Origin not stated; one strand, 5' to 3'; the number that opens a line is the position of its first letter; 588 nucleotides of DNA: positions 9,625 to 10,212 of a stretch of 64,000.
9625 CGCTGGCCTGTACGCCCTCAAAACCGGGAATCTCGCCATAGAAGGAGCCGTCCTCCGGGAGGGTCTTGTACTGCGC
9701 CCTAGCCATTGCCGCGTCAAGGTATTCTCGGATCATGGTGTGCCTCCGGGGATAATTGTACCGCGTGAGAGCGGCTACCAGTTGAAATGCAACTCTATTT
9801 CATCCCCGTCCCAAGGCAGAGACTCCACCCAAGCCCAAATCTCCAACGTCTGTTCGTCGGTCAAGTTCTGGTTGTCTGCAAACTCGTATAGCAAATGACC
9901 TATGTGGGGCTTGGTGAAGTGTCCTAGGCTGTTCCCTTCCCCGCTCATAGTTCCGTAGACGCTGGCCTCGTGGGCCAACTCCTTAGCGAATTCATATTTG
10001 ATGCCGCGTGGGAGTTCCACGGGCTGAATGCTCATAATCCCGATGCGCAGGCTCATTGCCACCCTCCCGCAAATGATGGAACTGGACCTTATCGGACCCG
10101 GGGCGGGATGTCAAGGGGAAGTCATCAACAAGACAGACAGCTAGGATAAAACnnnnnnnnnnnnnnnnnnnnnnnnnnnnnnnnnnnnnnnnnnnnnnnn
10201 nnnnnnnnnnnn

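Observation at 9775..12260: Low-GC AIPR gene bracketed by an orphan HicB-like protein and an unknown 95-aa protein: candidate three-gene abortive-infection module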

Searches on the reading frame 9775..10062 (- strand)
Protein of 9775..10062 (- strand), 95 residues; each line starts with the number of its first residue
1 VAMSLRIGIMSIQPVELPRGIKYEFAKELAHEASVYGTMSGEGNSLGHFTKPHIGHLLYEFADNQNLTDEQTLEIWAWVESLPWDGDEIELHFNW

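Call 3: search_protein_families(library=pfam, proteins=[window:9775-10062:-], max_evalue=0.1)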
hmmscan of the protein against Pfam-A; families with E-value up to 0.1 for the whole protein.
window:9775-10062:- (95 aa): 0 families

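Call 4: search_protein_families(library=padloc, proteins=[window:9775-10062:-], max_evalue=0.1)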
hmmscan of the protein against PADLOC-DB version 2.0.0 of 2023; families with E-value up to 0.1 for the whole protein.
window:9775-10062:- (95 aa): 0 families

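Call 5: search_protein_families(library=ncbifam, proteins=[window:9775-10062:-], max_evalue=1)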
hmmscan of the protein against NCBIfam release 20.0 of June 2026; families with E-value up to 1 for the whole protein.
window:9775-10062:- (95 aa): 0 families

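Call 6: search_protein_families(library=pfam, proteins=[window:9775-10062:-], max_evalue=10)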
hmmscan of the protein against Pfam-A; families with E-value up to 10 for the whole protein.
window:9775-10062:- (95 aa): 0 families

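Call 15: find_homologous_proteins(query=window:9778-10062:-, max_evalue=0.01)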
Query seq(95 aa) (95 aa): 27 proteins with E <= 0.01 among 30 candidates.
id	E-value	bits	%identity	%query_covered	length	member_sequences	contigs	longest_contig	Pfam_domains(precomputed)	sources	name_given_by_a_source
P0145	4.4e-58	212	100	98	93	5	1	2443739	-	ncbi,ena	-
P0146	1.1e-43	165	77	98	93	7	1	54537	-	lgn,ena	-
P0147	6.5e-43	163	81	98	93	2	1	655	-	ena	-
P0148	7.0e-40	153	75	98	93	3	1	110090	-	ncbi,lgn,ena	-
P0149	2.7e-39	151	72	98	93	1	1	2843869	-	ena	-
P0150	8.7e-39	150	71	98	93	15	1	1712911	-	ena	-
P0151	1.3e-38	149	70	98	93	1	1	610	-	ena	-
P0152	1.3e-36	143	68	98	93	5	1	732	-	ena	-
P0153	2.1e-36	142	68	98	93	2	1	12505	-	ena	-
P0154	1.0e-34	137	68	98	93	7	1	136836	-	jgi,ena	jgi:hypothetical protein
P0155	1.2e-33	133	67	98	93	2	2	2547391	-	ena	-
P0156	3.1e-30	122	61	98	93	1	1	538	-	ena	-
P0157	5.0e-26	109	60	98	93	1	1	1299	-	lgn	-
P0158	7.9e-26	108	56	98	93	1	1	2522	-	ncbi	ncbi:MAG: hypothetical protein ACE5I2_14845 [Anaerolineae bacterium]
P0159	1.0e-24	105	55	98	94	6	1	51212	-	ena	-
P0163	1.5e-21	94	51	98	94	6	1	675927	-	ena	-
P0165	1.9e-20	91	52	98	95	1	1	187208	-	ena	-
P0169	1.5e-10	59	40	98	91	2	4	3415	-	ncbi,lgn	ncbi:MAG: hypothetical protein QXQ48_09450 [Nitrososphaerota archaeon]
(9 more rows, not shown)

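Call 28: find_encoding_contigs(protein=P0163, flank=5000, max_places=4)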
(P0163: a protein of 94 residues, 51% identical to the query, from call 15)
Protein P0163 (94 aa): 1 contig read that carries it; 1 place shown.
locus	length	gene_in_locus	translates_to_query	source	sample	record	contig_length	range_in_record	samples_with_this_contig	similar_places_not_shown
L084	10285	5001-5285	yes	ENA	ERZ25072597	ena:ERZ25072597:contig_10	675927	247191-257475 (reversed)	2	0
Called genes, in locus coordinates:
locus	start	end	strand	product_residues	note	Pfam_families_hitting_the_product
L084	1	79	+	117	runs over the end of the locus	PF05656:DUF805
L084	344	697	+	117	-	PF05656:DUF805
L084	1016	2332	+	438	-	PF00587:tRNA-synt_2b, PF03129:HGTP_anticodon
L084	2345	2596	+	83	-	-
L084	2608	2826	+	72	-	PF10049:DUF2283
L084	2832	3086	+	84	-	-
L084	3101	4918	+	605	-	PF10592:AIPR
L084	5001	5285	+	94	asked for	-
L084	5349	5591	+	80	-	PF21748:UPF0150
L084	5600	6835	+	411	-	PF00149:Metallophos, PF12850:Metallophos_2 (weak)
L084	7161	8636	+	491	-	PF05598:DUF772, PF01609:DDE_Tnp_1, PF13751:DDE_Tnp_1_6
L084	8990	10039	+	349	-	PF00348:polyprenyl_synt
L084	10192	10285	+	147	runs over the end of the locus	PF01894:YjbQ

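Call 29: find_encoding_contigs(protein=P0169, flank=5000, max_places=4)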
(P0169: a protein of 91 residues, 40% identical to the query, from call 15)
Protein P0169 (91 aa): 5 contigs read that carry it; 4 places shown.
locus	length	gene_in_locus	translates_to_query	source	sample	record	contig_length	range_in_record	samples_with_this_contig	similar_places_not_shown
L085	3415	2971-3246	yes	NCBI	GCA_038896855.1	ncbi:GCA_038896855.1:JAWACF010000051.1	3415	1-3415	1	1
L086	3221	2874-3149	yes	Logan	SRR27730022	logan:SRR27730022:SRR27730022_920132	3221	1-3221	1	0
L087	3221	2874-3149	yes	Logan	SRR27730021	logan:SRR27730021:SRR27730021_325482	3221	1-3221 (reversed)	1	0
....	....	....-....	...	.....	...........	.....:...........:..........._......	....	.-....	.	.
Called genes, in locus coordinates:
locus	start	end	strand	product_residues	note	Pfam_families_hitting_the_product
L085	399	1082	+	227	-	-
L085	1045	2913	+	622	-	PF13589:HATPase_c_3 (weak)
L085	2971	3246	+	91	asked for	-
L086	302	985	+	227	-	-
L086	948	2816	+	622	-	PF13589:HATPase_c_3 (weak)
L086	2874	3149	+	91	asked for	-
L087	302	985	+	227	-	-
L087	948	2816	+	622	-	PF13589:HATPase_c_3 (weak)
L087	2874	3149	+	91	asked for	-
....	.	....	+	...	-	?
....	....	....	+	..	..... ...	-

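Call 30: find_encoding_contigs(protein=P0165, flank=5000, max_places=4)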
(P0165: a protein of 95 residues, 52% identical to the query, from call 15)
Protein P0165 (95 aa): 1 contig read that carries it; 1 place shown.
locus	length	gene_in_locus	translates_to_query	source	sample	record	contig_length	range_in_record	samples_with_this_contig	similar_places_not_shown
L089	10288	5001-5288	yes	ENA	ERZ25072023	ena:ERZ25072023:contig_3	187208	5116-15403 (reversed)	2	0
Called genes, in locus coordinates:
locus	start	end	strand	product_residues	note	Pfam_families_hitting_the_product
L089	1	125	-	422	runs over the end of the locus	PF05221:AdoHcyase, PF00670:AdoHcyase_NAD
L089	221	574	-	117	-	PF00581:Rhodanese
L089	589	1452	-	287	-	PF01048:PNP_UDP_1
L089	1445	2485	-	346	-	PF01008:IF-2B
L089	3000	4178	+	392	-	PF01555:N6_N4_Mtase (weak), PF01170:UPF0020 (faint)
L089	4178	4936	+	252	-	PF09520:HinfI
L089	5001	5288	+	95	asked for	-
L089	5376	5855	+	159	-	PF13599:Pentapeptide_4, PF13576:Pentapeptide_3 (faint), PF00805:Pentapeptide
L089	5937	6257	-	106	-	PF08734:GYD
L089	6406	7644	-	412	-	PF02515:CoA_transf_3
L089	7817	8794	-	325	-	PF01545:Cation_efflux, PF16916:ZT_dimer (weak)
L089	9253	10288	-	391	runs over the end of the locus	PF09995:MPAB_Lcp_cat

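Call 32: predict_structure(alignment_id=A3)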
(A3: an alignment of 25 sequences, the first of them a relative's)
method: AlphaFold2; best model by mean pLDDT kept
length: 93 residues; sequences in the alignment: 25
mean_pLDDT: 90.6   pTM: 0.80
mean pLDDT of the five models: 90.6, 88.5, 88.4, 88.3, 87.9
residues with pLDDT >= 90: 65; 70-90: 25; 50-70: 3; < 50: 0
segments of 3 or more residues with pLDDT < 50: none
pLDDT, mean of each block of 10 residues (from residue 1): 79 91 95 78 91 97 97 96 93 85
secondary structure, 60 per line:
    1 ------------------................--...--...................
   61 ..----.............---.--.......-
elements in order: H19-34 E37-39 E42-48 H49-62 H67-79 E86-92

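Call 58: search_protein_families(library=padloc, proteins=[L085:399-1082:+, L085:1045-2913:+, L089:3000-4178:+, L089:4178-4936:+], max_evalue=0.01)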
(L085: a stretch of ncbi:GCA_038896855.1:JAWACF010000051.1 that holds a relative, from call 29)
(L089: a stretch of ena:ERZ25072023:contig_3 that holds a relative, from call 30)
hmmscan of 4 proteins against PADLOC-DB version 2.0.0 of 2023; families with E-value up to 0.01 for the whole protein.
L085:399-1082:+ (227 aa): 0 families

L085:1045-2913:+ (622 aa): 0 families

L089:3000-4178:+ (392 aa): 36 families (the best 25 are shown)
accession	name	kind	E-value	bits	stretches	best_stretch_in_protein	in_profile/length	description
PDLC03249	MTase_II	-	2.5e-91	305.1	2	148-389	277-538/541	Type II methyltransferase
PDLC03322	MTase_II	-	4.5e-21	73.2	1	43-277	30-271/446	Type II methyltransferase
PDLC03239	MTase_II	-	4.8e-20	69.7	1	49-185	66-205/442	Type II methyltransferase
PDLC03364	MTase_II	-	8.6e-20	69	2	38-122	22-109/380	Type II methyltransferase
PDLC03362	MTase_II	-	2e-17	61.2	1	47-296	42-290/438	Type II methyltransferase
PDLC03353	MTase_II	-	1.2e-16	59.1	2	268-348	28-85/260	Type II methyltransferase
PDLC03380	MTase_II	-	2.1e-13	48.3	1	47-125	30-110/393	Type II methyltransferase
PDLC03351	MTase_II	-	5.3e-12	43.6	1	49-110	122-185/348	Type II methyltransferase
PDLC03224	MTase_II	-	2.2e-11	41.3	1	57-130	76-155/481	Type II methyltransferase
PDLC03387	MTase_II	-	1.3e-10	38.9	2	56-110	216-272/289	Type II methyltransferase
PDLC03325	MTase_II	-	9.4e-10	35.8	1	48-126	64-146/426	Type II methyltransferase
PDLC04134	mad2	-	9.8e-10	35.8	2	248-351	336-403/492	mads_2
PDLC03377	MTase_II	-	1.2e-09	35.3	1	47-295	94-345/504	Type II methyltransferase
PDLC03369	MTase_II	-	2.4e-09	34.5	1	48-114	114-183/532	Type II methyltransferase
PDLC03367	MTase_II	-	2.8e-09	33.8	1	51-130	19-100/633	Type II methyltransferase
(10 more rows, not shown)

L089:4178-4936:+ (252 aa): 3 families
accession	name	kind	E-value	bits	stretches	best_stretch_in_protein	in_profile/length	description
PDLC03482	REase_II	-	4.9e-26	90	1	33-250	48-261/274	Type II restriction enzyme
PDLC03421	REase_II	-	3.7e-16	57.6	1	27-250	30-250/264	Type II restriction enzyme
PDLC03509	REase_II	-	4e-06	24.3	1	100-249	109-265/370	Type II restriction enzyme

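Call 60: search_protein_families(library=pfam, proteins=[L085:399-1082:+, L085:1045-2913:+], max_evalue=1)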
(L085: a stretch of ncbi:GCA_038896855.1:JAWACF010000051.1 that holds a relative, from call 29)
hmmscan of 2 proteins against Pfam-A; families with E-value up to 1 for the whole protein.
L085:399-1082:+ (227 aa): 1 family
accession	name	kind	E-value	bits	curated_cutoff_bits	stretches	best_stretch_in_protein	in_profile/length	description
PF25213.1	HVO_A0261_N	-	0.013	15.8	35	1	80-107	49-75/86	HVO_A0261 N-terminal domain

L085:1045-2913:+ (622 aa): 1 family
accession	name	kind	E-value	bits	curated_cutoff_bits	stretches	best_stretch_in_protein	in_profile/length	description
PF13589.12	HATPase_c_3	-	2.4e-06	28.1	25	1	29-157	6-121/137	Histidine kinase-, DNA gyrase B-, and HSP90-like ATPase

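Call 65: search_protein_families(library=phrogs, proteins=[window:9775-10056:-], max_evalue=0.01)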
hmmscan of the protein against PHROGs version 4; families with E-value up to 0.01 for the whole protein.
window:9775-10056:- (93 aa): 0 families

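Call 70: search_protein_representatives(alignment_id=A3)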
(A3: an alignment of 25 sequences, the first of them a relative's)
Query: 25 sequences, 93 profile positions. Proteins with E-value up to 0.001 (for the whole library): 143; up to 1e-10: 71; up to 1e-30: 2. The best 143 are listed.
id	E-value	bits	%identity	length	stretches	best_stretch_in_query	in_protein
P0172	3.2e-40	152.6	-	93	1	1-93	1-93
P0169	1.2e-32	128.3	-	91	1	1-93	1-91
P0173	1.1e-30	122.1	-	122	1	1-93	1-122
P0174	1.9e-29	118.1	-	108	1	1-93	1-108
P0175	1.6e-25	105.5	-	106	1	1-93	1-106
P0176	2.7e-22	95.1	-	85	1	1-76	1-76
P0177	2.8e-22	95.1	-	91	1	1-93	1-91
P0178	6.3e-22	94.0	-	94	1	1-93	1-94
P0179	9.9e-22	93.3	-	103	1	1-93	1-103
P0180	1.5e-21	92.8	-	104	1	1-92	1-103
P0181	2.0e-21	92.4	-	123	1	1-93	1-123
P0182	2.3e-21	92.2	-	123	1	1-93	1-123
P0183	6.8e-21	90.7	-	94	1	1-93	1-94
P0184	9.9e-21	90.1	-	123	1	1-93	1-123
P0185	1.3e-20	89.7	-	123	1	1-93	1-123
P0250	6.4e-10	55.5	-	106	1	3-93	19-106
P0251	2.0e-09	53.9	-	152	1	49-93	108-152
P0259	1.7e-08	50.9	-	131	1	1-93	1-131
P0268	8.3e-08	48.7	-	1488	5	11-57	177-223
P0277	3.4e-07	46.8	-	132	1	1-85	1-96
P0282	1.1e-06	45.1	-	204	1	3-92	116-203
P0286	1.3e-06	44.9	-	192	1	32-93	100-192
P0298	3.3e-05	40.4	-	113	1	1-93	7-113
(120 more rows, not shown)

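Call 71: find_encoding_contigs(protein=P0150, flank=4000, max_places=5)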
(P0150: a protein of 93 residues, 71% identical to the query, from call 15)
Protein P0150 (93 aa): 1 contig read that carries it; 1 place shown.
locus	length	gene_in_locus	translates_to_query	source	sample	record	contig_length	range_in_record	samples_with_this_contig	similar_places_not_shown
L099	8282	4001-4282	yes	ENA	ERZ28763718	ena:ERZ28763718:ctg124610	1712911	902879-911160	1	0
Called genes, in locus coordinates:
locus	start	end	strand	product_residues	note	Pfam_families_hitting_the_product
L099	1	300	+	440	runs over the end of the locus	PF00587:tRNA-synt_2b, PF03129:HGTP_anticodon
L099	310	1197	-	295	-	PF00730:HhH-GPD, PF01381:HTH_3, PF12844:HTH_19 (weak), PF13443:HTH_26 (weak), PF13560:HTH_31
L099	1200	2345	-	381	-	PF14072:DndB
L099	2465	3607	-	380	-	PF00145:DNA_methylase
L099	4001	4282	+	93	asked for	-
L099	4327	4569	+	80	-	PF21748:UPF0150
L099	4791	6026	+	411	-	PF00149:Metallophos, PF12850:Metallophos_2 (faint)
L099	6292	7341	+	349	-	PF00348:polyprenyl_synt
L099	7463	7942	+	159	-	PF10604:Polyketide_cyc2, PF08327:AHSA1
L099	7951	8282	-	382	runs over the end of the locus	PF00326:Peptidase_S9 (faint)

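Call 72: find_encoding_contigs(protein=P0146, flank=4000, max_places=5)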
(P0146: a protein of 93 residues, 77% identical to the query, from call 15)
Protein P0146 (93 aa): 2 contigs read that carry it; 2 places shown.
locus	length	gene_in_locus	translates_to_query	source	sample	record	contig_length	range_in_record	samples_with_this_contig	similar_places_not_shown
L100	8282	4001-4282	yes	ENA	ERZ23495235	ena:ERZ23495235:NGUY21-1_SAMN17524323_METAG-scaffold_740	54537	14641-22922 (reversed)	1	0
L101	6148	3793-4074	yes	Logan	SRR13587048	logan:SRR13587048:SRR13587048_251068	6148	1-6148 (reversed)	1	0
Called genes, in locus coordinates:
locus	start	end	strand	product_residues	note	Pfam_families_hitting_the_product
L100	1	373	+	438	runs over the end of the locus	PF00587:tRNA-synt_2b, PF03129:HGTP_anticodon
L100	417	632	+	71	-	-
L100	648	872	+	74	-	PF10049:DUF2283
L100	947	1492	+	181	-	-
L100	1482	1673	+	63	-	-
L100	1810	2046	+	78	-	-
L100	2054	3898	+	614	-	PF10592:AIPR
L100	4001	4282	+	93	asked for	-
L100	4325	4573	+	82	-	PF21748:UPF0150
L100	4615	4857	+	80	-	PF21748:UPF0150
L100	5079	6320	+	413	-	PF00149:Metallophos, PF12850:Metallophos_2 (faint)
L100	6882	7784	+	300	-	PF00005:ABC_tran, PF13304:AAA_21 (faint)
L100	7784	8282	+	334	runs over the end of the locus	-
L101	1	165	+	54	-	?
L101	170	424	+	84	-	-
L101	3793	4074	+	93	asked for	-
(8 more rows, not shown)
